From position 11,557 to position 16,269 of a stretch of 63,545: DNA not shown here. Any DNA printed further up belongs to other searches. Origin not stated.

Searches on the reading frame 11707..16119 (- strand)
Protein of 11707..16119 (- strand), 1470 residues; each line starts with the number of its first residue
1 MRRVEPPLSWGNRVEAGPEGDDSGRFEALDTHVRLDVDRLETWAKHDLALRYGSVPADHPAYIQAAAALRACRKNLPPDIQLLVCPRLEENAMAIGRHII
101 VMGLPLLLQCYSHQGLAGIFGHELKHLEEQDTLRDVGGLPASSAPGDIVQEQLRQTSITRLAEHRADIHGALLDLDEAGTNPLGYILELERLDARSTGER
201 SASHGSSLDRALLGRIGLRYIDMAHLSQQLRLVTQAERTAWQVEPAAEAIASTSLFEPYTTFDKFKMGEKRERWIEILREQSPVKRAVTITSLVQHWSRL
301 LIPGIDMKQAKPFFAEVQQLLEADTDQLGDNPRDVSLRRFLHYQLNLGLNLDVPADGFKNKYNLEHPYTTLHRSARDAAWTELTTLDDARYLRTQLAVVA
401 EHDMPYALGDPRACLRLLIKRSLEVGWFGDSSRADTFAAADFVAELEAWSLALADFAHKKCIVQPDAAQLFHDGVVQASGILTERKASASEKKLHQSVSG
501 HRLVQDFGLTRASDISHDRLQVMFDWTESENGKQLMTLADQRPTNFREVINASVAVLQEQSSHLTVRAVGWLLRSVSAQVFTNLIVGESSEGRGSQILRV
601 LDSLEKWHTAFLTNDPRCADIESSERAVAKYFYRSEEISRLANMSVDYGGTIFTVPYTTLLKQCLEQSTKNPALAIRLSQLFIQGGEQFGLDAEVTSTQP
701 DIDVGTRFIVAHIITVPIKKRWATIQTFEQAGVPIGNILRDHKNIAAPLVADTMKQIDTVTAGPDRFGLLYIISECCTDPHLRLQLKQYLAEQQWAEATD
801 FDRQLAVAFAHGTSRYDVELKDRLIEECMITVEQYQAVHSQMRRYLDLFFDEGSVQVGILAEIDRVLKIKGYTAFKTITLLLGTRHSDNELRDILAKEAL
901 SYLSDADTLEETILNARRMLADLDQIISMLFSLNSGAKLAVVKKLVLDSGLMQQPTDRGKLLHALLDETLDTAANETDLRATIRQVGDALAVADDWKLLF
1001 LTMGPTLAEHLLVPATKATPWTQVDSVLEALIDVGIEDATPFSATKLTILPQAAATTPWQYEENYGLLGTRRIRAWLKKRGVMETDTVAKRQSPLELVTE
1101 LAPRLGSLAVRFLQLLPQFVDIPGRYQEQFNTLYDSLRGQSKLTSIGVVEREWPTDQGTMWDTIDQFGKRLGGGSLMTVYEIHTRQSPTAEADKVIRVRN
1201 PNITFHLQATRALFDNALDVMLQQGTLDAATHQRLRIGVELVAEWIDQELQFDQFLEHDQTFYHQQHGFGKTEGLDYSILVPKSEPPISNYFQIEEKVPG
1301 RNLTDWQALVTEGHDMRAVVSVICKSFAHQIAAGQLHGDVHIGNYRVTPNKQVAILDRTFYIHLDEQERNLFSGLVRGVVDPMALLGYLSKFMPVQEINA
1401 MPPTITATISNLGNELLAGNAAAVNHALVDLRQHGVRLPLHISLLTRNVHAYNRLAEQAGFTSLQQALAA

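Call 56: search_protein_families(library=pfam, proteins=[window:11707-16119:-], max_evalue=0.0001)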
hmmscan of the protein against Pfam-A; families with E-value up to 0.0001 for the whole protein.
window:11707-16119:- (1470 aa): 1 family
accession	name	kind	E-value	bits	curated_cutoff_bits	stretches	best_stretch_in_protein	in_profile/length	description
PF03109.22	ABC1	-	6.3e-09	35.8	22.9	1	1171-1379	38-232/244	ABC1 atypical kinase-like domain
